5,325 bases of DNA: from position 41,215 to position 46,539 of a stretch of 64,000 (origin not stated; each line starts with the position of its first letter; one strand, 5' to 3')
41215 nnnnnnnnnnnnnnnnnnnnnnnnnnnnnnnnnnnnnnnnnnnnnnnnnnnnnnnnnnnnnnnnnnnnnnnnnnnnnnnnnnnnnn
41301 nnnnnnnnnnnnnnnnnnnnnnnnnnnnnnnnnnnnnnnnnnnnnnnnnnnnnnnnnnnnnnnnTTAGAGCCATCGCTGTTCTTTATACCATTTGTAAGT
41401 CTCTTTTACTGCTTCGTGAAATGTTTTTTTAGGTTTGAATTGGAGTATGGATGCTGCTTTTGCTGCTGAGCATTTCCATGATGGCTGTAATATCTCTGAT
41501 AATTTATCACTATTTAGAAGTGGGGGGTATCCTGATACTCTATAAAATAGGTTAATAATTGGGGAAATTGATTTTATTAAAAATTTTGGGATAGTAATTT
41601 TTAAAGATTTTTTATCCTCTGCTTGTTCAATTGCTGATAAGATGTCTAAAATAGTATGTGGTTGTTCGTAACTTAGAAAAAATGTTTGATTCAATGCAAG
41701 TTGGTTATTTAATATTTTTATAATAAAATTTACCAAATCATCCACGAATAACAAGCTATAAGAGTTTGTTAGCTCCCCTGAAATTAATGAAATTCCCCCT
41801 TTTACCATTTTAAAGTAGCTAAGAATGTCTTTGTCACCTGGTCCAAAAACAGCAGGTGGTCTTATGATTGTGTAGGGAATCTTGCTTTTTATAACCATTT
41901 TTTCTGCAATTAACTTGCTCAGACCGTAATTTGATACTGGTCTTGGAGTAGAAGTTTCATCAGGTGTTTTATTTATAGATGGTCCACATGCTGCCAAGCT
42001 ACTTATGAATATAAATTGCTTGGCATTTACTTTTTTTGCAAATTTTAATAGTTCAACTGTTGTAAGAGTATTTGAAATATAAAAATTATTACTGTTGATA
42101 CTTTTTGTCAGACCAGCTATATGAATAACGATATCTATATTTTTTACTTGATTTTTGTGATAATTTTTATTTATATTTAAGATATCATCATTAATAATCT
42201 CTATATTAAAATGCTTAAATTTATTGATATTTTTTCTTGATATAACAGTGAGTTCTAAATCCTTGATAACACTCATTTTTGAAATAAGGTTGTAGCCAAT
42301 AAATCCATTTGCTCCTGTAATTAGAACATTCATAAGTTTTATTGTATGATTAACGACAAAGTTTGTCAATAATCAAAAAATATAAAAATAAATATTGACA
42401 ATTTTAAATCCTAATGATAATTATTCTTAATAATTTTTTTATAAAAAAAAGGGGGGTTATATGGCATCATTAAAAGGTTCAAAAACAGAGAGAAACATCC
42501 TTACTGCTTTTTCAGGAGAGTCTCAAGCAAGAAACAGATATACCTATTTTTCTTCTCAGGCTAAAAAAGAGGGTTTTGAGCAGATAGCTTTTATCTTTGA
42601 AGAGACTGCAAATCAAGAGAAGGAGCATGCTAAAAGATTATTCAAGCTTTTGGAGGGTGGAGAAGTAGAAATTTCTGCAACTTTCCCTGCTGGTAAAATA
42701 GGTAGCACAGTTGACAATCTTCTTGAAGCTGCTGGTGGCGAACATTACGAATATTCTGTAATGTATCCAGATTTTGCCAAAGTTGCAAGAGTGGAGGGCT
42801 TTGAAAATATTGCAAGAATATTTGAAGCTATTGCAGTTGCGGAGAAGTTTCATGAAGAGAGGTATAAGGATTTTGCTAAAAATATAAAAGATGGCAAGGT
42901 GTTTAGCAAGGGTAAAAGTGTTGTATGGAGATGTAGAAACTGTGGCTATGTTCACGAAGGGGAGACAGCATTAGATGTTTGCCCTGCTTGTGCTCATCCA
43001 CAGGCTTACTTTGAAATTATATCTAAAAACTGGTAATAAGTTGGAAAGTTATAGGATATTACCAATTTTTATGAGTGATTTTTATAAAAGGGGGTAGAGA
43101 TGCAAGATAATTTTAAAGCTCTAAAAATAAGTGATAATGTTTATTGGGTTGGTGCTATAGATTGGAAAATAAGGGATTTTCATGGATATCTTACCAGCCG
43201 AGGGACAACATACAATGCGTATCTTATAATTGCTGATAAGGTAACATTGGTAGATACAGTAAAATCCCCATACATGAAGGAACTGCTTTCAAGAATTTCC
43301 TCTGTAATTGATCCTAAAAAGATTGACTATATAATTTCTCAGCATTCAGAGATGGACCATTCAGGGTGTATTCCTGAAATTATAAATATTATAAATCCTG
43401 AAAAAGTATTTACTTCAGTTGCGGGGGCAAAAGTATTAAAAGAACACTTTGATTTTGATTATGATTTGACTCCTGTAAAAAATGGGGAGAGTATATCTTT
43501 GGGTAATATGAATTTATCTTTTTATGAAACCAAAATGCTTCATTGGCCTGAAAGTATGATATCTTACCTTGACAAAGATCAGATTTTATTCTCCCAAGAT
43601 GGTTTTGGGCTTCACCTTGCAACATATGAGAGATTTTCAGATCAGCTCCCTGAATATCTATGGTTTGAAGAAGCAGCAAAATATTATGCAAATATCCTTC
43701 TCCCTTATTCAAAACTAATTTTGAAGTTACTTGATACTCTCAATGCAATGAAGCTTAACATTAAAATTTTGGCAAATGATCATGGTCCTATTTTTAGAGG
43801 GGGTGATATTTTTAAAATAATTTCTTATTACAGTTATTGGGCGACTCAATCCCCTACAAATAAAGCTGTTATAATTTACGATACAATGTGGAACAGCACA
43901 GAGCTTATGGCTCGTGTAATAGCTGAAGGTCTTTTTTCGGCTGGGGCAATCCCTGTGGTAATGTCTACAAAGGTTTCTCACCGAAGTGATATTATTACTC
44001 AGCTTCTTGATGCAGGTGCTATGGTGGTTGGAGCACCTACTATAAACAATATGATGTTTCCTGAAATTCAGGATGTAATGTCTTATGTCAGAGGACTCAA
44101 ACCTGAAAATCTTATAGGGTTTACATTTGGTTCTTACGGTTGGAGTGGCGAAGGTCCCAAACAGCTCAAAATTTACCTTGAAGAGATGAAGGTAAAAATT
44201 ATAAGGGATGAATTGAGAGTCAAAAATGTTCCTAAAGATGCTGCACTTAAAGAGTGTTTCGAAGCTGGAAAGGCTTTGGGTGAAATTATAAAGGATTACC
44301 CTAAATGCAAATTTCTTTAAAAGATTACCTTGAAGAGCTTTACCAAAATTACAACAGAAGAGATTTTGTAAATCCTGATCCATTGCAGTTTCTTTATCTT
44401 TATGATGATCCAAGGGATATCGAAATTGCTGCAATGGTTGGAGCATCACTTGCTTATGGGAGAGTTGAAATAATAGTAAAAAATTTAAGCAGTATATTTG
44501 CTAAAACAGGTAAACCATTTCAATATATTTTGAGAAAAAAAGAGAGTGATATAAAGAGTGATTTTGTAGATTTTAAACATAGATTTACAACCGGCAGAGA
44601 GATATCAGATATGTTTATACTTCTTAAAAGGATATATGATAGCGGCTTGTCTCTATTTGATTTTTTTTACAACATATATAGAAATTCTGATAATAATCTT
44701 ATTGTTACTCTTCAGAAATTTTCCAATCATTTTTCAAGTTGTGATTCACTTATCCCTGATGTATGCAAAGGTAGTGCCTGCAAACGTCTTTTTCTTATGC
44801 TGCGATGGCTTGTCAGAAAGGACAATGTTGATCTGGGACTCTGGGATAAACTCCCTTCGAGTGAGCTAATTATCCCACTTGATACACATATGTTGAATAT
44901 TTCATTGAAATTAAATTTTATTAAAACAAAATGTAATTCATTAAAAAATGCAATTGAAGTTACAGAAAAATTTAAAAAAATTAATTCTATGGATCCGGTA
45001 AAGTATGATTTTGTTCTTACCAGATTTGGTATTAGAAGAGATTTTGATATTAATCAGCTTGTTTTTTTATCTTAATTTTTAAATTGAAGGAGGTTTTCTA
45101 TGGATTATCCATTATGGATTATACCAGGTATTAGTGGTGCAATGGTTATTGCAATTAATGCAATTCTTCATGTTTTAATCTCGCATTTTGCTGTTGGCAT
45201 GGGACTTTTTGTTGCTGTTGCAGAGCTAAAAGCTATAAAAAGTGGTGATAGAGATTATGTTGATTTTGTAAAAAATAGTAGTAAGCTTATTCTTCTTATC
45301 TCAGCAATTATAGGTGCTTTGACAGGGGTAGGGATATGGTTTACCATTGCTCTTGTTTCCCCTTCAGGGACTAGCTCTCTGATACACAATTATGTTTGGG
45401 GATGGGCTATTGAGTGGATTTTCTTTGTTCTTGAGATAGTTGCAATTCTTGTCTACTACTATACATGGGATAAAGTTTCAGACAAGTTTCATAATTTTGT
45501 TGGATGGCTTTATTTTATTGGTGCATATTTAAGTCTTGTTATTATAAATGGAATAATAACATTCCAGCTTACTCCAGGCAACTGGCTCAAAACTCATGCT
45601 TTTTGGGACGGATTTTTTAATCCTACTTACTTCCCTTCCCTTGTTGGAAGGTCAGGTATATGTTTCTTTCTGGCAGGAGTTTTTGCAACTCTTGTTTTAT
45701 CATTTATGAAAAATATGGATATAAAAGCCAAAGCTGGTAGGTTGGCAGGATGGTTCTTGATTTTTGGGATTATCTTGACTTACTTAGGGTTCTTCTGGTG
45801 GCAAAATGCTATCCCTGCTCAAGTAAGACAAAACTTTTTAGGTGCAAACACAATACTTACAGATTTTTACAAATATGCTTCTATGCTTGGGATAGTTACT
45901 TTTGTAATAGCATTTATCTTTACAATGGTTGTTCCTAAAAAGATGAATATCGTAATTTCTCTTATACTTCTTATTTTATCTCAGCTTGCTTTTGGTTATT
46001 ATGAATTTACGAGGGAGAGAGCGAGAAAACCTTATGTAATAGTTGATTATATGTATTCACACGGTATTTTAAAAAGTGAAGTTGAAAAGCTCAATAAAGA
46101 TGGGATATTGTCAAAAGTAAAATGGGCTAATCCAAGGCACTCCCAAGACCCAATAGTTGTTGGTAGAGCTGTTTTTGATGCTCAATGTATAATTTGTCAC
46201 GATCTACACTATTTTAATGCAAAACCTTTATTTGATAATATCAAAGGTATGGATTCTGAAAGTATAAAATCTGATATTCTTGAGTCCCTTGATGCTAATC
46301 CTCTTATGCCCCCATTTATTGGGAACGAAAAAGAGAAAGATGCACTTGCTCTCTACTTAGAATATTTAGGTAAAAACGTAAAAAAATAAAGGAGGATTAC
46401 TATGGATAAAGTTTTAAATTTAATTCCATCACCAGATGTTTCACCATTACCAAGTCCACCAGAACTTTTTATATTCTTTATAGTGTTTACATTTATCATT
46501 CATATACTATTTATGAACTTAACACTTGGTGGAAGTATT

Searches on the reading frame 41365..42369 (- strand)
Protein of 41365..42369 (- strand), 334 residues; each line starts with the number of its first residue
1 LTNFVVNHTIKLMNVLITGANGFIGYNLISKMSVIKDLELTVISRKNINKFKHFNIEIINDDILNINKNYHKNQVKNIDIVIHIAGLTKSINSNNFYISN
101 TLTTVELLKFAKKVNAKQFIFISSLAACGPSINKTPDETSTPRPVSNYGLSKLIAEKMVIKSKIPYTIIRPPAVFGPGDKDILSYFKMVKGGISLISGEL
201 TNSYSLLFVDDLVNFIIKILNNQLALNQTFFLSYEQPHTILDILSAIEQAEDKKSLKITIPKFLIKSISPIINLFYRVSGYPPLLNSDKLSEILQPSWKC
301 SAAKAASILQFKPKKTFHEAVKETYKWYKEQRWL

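Call 33: search_protein_families(library=pfam, proteins=[window:41365-42369:-], max_evalue=0.0001)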
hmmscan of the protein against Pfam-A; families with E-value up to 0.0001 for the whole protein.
window:41365-42369:- (334 aa): 7 families
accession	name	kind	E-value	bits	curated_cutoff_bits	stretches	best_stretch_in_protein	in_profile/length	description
PF01370.27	Epimerase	-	5.6e-28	98.4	20.9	1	15-222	1-227/240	NAD dependent epimerase/dehydratase family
PF01073.25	3Beta_HSD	-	9.6e-19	67.9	22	1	16-244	1-261/280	3-beta hydroxysteroid dehydrogenase/isomerase family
PF07993.18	NAD_binding_4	-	1.2e-15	57.9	20.1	1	63-181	74-214/258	Male sterility protein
PF16363.11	GDP_Man_Dehyd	-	3.7e-14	53.4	27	1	16-222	1-239/332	GDP-mannose 4,6 dehydratase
PF13460.12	NAD_binding_10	-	1.9e-12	47.8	27.2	1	19-174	1-146/184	NAD(P)H-binding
PF04321.23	RmlD_sub_bind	-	6.9e-12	45.5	27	1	13-185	1-162/287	RmlD substrate binding domain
PF02719.21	Polysacc_synt_2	-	4.6e-06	26.5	20.2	1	15-162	1-152/293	Polysaccharide biosynthesis protein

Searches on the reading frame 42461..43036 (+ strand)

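Call 37: search_protein_families(library=pfam, proteins=[window:42461-43036:+], max_evalue=0.00001)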
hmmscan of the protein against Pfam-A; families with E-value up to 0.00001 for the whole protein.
window:42461-43036:+ (191 aa): 3 families
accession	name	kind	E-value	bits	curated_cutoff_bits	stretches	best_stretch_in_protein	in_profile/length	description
PF02915.23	Rubrerythrin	-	1.1e-32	113.7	22.8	1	13-137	3-135/137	Rubrerythrin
PF21349.2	RUBY_RBDX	-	1.7e-15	56.6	26.5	1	156-185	1-30/30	Rubrerythrin, rubredoxin-like domain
PF00210.30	Ferritin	-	1.1e-08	35.5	24.5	1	18-143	9-140/142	Ferritin-like domain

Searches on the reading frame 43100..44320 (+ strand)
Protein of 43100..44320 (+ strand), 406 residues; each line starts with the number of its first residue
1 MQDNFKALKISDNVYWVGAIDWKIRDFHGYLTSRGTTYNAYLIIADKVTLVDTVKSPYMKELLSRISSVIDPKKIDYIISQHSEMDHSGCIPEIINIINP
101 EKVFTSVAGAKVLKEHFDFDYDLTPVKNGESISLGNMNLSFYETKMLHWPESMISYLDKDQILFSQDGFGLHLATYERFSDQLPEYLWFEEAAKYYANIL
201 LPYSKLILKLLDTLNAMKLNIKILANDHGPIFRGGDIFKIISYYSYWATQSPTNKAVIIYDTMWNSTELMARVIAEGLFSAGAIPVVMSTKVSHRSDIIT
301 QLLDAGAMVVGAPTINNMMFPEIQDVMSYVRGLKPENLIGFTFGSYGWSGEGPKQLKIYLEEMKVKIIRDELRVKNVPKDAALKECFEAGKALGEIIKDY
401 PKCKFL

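Call 37: search_protein_families(library=pfam, proteins=[window:43100-44320:+], max_evalue=0.00001)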
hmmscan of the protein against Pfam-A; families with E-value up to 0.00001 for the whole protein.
window:43100-44320:+ (406 aa): 2 families
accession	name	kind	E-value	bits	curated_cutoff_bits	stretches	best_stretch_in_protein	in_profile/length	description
PF19583.5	ODP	-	3.5e-18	66.6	27.2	1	38-229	3-194/194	ODP family beta lactamase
PF00258.30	Flavodoxin_1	-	1.6e-10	41.8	25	1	258-390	1-143/143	Flavodoxin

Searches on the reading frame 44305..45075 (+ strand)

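Call 37: search_protein_families(library=pfam, proteins=[window:44305-45075:+], max_evalue=0.00001)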
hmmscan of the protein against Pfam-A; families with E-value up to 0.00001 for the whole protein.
window:44305-45075:+ (256 aa): 1 family
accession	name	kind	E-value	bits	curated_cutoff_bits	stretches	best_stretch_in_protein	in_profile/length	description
PF09674.15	DUF2400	-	4.7e-68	230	25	1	25-243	1-224/225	Protein of unknown function (DUF2400)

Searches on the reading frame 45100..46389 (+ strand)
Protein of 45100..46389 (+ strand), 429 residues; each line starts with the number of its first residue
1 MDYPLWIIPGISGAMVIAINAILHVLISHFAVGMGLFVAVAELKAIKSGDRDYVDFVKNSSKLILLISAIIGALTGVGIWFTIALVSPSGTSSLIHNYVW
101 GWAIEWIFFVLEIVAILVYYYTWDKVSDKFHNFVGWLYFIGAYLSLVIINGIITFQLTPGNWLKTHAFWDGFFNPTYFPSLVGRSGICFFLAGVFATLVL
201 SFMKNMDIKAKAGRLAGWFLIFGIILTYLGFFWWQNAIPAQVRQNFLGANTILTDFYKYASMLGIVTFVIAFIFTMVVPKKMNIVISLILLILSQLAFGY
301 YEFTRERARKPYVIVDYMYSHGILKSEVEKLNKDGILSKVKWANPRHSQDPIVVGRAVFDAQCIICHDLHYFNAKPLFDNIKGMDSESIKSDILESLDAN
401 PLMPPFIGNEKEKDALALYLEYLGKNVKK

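Call 37: search_protein_families(library=pfam, proteins=[window:45100-46389:+], max_evalue=0.00001)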
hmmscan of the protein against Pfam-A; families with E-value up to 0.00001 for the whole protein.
window:45100-46389:+ (429 aa): 1 family
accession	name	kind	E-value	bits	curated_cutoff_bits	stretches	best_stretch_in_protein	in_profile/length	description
PF01654.22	Cyt_bd_oxida_I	-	1.5e-17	63.8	26.2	1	16-228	5-227/418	Cytochrome bd terminal oxidase subunit I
